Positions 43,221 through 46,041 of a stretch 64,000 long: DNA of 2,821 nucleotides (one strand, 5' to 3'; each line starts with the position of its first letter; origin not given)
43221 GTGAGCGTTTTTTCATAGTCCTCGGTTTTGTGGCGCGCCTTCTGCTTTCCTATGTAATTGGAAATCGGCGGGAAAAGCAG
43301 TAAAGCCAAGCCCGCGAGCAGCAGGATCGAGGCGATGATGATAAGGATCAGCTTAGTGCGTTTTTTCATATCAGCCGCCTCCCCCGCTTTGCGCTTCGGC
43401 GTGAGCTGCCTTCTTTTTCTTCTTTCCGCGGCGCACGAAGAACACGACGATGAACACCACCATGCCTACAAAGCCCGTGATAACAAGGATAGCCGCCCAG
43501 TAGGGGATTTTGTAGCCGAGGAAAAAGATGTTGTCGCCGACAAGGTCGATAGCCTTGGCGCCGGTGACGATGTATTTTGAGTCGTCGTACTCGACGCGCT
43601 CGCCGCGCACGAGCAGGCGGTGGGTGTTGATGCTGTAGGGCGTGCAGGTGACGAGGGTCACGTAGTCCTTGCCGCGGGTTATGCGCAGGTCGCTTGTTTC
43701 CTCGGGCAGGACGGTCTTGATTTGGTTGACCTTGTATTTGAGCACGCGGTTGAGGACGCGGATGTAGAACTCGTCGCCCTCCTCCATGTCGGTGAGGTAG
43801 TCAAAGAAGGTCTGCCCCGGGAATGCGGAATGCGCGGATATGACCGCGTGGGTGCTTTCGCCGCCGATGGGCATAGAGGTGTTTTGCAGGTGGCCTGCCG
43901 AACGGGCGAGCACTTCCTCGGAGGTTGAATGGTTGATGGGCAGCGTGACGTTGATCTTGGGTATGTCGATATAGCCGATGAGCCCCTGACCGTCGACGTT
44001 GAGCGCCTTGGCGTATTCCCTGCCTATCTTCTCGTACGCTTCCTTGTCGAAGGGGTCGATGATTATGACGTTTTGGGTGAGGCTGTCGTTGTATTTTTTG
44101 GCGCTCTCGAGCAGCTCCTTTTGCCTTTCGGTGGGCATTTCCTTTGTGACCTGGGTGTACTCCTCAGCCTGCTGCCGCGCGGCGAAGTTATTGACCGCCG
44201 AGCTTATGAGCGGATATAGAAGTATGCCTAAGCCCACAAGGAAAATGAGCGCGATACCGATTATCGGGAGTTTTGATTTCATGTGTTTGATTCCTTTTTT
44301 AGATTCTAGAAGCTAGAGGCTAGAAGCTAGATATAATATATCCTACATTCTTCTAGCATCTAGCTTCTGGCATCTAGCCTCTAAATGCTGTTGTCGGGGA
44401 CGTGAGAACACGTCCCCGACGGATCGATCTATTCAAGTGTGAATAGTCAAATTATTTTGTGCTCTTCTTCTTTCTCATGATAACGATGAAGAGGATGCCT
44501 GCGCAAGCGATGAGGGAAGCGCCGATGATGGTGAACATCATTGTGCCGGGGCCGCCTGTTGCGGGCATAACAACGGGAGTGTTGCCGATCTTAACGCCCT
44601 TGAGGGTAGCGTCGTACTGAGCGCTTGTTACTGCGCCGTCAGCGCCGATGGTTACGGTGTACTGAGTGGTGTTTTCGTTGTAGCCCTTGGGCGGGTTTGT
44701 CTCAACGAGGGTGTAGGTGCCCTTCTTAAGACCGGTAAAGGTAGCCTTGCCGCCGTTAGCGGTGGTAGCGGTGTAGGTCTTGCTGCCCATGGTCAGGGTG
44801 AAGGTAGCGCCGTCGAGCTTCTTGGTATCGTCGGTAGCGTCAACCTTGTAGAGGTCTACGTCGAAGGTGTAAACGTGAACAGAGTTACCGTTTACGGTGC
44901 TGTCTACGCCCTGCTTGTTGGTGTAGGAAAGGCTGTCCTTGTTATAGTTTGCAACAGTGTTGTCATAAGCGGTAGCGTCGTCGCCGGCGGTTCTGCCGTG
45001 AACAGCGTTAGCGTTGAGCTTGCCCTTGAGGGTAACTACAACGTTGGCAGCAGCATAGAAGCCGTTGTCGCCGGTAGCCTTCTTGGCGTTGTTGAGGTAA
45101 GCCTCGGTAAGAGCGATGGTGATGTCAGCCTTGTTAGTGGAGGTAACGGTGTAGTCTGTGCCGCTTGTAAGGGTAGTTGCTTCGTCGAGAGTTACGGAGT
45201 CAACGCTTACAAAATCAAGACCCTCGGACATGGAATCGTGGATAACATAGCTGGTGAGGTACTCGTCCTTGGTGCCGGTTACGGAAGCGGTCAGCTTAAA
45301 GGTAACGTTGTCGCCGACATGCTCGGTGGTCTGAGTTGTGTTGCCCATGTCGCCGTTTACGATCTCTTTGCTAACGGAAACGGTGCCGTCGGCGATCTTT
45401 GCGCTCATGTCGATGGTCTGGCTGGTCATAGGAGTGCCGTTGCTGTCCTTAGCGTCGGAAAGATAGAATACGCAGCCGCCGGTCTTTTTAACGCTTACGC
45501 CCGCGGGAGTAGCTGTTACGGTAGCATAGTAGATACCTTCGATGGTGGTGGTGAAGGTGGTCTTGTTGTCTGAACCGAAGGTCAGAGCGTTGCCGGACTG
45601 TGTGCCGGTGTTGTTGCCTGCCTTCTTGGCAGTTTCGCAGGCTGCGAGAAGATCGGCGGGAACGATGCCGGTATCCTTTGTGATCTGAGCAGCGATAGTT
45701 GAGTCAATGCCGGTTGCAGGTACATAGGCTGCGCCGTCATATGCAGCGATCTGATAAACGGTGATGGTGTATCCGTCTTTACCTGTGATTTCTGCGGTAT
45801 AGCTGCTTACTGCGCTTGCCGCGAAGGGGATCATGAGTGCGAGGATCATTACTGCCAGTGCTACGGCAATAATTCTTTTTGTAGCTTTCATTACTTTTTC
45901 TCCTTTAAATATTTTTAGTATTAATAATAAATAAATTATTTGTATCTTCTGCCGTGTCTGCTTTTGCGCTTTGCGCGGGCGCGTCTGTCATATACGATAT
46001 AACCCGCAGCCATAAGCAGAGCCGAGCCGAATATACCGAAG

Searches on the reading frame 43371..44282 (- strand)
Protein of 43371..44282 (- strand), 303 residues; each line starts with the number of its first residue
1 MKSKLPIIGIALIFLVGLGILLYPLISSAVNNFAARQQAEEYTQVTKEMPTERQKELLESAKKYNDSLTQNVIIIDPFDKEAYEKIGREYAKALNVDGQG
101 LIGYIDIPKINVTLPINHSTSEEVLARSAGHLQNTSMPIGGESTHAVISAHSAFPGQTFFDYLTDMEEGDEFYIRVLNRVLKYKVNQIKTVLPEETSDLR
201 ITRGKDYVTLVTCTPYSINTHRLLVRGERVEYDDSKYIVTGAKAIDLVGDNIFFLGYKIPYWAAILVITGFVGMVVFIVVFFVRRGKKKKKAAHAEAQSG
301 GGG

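Call 5: search_protein_families(library=pfam, proteins=[window:43371-44282:-], max_evalue=0.01)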
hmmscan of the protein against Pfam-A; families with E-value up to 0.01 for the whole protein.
window:43371-44282:- (303 aa): 1 family
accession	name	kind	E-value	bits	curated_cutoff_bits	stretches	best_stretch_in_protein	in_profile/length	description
PF04203.18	Sortase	-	1.7e-26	92.9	26.6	1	105-230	1-125/125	Sortase domain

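Call 6: search_protein_families(library=ncbifam, proteins=[window:43371-44282:-], max_evalue=0.01)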
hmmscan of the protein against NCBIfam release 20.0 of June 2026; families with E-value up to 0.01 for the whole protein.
window:43371-44282:- (303 aa): 7 families
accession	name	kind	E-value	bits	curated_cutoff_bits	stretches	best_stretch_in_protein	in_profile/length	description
NF033745.1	class_C_sortase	subfamily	1.4e-82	276.7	160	1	11-229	2-220/220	class C sortase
TIGR01076.1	sortase_fam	subfamily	1.8e-46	157.3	39.35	1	103-233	1-131/136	sortase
NF058671.1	sortase_SrtD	exception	1.9e-19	70.1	140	1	55-217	44-172/187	class D sortase, LPxTATN-specific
NF033747.1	class_E_sortase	subfamily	3e-16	59.9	160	1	16-231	11-207/211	class E sortase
NF033746.1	class_D_sortase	subfamily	3e-16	59.5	165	1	101-217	9-118/135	class D sortase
TIGR03784.1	marine_sortase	equivalog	2.9e-09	36.8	158.25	1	103-218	52-161/174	class GN sortase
NF006283.1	PRK08455.1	equivalog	0.0051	16.5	187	0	7-93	23-107/182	flagellar basal body-associated protein FliL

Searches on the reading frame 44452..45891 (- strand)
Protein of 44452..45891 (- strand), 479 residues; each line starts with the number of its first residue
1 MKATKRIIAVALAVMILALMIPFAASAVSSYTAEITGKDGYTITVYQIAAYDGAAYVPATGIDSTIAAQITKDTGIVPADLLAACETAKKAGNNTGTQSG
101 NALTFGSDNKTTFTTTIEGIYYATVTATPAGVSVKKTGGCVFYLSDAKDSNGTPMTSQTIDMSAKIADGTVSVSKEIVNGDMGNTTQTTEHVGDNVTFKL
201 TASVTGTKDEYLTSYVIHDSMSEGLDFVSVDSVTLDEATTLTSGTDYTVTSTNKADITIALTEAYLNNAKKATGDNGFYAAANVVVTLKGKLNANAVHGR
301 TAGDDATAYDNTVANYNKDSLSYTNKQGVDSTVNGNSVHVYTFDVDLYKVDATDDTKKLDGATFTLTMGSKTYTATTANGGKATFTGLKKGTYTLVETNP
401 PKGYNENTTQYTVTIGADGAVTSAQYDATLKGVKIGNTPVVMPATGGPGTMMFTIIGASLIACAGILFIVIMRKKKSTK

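Call 5: search_protein_families(library=pfam, proteins=[window:44452-45891:-], max_evalue=0.01)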
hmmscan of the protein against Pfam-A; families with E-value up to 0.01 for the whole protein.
window:44452-45891:- (479 aa): 2 families
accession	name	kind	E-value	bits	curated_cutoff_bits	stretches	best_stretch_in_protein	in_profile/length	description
PF17802.7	SpaA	-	1e-17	64.5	23.1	1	345-425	3-86/91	Prealbumin-like fold domain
PF16569.11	GramPos_pilinBB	-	4.2e-12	47.4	30.5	1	192-325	1-114/116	Gram-positive pilin backbone subunit 2, Cna-B-like domain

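Call 6: search_protein_families(library=ncbifam, proteins=[window:44452-45891:-], max_evalue=0.01)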
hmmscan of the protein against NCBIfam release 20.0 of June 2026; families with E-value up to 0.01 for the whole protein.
window:44452-45891:- (479 aa): 2 families
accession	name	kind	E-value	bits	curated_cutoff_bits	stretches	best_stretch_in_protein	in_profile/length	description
NF033902.0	iso_D2_wall_anc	subfamily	3e-28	98.9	95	1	37-470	86-538/540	SpaH/EbpB family LPXTG-anchored major pilin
TIGR04226.1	RrgB_K2N_iso_D2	domain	1.9e-15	57.8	30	1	171-308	3-113/123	isopeptide-forming domain-containing fimbrial protein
